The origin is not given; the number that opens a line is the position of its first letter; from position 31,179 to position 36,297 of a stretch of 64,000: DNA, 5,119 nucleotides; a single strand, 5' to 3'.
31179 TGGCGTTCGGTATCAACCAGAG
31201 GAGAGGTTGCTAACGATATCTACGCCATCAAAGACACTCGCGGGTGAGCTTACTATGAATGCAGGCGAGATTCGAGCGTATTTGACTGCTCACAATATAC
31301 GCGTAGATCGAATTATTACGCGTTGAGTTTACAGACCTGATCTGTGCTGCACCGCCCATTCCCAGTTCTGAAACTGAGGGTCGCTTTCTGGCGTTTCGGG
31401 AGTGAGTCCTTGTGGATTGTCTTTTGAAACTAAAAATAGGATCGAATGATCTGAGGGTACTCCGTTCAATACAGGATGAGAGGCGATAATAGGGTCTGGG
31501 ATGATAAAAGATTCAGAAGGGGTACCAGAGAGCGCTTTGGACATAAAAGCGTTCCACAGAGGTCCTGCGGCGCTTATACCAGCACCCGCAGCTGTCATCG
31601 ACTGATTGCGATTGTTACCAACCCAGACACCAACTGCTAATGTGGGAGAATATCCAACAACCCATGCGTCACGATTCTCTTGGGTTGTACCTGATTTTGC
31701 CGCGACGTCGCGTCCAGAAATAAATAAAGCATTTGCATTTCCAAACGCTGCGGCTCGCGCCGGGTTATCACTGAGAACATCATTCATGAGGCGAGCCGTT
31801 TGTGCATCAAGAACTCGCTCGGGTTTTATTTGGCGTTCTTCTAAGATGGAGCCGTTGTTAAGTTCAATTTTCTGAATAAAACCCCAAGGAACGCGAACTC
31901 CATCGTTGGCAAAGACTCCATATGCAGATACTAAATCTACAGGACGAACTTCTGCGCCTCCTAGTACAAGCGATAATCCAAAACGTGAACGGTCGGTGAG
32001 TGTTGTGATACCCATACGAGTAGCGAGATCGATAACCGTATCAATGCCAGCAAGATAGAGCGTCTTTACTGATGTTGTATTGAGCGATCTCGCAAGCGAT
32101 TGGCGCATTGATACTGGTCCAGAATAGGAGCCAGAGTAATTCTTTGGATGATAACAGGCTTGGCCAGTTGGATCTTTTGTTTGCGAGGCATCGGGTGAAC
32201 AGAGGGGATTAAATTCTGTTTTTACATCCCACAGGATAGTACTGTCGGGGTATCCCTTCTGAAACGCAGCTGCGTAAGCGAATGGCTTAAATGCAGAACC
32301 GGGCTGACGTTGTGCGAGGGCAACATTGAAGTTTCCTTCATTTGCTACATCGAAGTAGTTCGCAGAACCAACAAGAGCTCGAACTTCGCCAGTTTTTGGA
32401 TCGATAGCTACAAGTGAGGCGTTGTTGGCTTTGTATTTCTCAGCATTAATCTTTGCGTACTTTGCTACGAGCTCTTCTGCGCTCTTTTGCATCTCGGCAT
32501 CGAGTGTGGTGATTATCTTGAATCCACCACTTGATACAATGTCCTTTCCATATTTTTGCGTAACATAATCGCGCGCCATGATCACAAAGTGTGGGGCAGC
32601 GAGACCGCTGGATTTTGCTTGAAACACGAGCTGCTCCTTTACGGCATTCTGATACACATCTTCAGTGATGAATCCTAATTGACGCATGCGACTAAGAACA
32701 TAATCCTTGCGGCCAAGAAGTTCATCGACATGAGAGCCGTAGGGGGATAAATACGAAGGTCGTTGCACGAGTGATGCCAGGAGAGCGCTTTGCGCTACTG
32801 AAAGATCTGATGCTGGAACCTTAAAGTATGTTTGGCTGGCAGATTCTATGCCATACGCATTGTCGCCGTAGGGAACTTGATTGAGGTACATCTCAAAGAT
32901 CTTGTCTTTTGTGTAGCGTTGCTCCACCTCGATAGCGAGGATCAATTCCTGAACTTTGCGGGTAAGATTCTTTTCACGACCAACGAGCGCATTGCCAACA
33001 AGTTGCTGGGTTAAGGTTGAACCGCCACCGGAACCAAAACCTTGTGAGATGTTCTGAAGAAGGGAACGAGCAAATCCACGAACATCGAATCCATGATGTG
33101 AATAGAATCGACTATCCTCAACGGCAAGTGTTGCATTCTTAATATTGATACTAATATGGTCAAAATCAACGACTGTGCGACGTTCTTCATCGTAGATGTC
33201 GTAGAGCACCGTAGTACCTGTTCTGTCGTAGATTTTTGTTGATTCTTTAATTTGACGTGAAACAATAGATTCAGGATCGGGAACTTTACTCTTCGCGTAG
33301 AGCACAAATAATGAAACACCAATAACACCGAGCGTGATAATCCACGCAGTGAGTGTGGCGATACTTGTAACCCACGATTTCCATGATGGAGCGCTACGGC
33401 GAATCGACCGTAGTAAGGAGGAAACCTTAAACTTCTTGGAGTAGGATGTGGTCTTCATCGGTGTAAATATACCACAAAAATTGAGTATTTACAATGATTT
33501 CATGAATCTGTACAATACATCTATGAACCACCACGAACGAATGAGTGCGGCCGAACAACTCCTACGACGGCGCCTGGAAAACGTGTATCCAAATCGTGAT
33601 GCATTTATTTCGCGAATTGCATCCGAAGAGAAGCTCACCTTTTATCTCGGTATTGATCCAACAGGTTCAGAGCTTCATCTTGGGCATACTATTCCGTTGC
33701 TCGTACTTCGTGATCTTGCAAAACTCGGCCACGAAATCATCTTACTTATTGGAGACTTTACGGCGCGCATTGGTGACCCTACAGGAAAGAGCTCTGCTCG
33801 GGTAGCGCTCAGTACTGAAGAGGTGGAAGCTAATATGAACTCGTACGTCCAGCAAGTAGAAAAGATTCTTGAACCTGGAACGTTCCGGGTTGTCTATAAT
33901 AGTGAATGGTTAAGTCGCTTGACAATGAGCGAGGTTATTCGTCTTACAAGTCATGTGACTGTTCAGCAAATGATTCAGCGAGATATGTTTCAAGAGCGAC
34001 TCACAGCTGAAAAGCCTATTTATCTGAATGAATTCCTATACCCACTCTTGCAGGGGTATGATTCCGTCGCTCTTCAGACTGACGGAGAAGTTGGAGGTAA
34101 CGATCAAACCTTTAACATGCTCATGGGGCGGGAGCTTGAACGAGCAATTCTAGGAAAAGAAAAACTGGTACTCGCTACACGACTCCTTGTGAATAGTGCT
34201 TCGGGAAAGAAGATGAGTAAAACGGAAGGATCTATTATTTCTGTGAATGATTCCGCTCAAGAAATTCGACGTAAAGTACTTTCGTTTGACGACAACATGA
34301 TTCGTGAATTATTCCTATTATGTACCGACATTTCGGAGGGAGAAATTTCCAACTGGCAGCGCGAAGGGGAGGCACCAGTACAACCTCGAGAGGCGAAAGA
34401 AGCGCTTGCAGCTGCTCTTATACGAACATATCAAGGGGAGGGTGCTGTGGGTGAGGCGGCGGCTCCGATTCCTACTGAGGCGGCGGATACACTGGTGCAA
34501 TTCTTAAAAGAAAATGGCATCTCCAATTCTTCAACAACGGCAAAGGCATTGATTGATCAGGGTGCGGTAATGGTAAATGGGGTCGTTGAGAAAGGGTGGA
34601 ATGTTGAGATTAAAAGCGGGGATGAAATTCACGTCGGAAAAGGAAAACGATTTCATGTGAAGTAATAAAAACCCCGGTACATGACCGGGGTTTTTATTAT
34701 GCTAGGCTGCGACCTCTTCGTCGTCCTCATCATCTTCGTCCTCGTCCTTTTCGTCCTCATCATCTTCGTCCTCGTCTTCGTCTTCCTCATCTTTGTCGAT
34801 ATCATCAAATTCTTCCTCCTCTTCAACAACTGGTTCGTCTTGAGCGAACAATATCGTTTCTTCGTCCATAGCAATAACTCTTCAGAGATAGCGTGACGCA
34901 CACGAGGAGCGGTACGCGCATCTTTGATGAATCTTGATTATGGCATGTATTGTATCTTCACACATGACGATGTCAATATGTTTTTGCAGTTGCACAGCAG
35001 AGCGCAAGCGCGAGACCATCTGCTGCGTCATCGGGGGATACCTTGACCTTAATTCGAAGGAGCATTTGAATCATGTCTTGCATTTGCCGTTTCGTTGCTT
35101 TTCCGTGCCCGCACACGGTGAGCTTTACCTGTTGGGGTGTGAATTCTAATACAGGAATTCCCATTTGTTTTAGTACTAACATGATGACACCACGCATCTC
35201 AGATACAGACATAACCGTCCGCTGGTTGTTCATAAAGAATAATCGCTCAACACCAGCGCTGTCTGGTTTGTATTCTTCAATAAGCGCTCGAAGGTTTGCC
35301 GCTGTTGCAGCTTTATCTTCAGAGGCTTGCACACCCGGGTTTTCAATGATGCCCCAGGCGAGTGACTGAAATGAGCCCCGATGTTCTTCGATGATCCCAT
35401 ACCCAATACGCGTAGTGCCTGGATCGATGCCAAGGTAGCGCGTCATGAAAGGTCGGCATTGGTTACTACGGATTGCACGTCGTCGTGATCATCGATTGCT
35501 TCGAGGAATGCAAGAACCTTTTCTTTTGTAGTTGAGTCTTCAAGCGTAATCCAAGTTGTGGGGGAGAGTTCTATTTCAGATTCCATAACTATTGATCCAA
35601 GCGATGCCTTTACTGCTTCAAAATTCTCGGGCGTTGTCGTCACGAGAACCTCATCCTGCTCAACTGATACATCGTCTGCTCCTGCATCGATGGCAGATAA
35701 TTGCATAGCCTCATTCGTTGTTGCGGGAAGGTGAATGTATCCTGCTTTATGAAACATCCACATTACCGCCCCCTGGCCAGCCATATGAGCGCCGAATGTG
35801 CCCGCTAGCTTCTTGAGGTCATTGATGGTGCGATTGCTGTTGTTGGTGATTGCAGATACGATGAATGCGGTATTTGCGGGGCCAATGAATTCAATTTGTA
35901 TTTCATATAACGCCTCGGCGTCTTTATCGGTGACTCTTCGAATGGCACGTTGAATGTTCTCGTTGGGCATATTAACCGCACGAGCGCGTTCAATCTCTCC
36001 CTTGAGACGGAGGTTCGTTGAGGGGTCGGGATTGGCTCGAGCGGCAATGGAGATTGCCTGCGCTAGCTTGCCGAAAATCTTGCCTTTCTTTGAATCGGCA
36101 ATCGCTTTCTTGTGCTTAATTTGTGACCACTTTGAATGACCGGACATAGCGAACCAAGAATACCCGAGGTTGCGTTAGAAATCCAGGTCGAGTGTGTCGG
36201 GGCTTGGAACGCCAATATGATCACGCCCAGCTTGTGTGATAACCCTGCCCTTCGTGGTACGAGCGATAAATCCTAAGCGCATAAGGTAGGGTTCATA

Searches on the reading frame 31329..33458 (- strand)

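Call 28: search_protein_families(library=pfam, proteins=[window:31329-33458:-])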
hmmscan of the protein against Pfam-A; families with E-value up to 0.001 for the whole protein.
window:31329-33458:- (709 aa): 2 families
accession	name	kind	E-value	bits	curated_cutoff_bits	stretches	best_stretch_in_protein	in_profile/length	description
PF00912.28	Transgly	-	9.4e-60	201.5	27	1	85-258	5-177/178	Transglycosylase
PF00905.27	Transpeptidase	-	6.5e-23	81.8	22.1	1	348-639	2-298/299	Penicillin binding protein transpeptidase domain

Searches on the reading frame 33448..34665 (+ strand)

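Call 28: search_protein_families(library=pfam, proteins=[window:33448-34665:+])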
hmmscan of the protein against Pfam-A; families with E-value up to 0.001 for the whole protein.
window:33448-34665:+ (405 aa): 4 families
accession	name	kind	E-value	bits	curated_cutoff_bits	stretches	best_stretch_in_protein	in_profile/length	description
PF00579.31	tRNA-synt_1b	-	4e-65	220.5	21.1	1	60-335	3-281/292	tRNA synthetases class I (W and Y)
PF13275.11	S4_2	-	1.7e-08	34.7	24.6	1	348-404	9-64/65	S4 domain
PF22421.1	SYY_C-terminal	-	1.4e-05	25.3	27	1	345-394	17-66/83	Tyrosine--tRNA ligase SYY-like C-terminal domain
PF01479.30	S4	-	6.5e-05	23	22.8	1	349-394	3-48/48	S4 domain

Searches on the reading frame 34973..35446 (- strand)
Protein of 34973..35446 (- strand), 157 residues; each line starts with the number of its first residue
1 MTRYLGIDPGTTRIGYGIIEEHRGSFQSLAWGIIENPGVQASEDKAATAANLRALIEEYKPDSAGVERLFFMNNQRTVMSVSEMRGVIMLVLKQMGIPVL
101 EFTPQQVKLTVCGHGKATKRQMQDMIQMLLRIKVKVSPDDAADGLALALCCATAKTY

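Call 28: search_protein_families(library=pfam, proteins=[window:34973-35446:-])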
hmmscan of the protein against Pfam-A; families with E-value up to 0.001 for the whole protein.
window:34973-35446:- (157 aa): 1 family
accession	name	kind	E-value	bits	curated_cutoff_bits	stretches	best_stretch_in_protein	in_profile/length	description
PF02075.23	RuvC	-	5.7e-39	133.8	22.2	1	5-150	2-147/148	Crossover junction endodeoxyribonuclease RuvC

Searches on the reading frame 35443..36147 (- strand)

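Call 28: search_protein_families(library=pfam, proteins=[window:35443-36147:-])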
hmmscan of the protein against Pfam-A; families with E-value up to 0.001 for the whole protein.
window:35443-36147:- (234 aa): 2 families
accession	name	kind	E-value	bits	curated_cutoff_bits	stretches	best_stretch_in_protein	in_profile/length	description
PF01709.26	Transcrip_reg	-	2.1e-37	128.8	27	1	82-231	3-160/160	TACO1/YebC second and third domain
PF20772.2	TACO1_YebC_N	-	4e-25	88.5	36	1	5-74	1-72/73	TACO1/YebC protein N-terminal domain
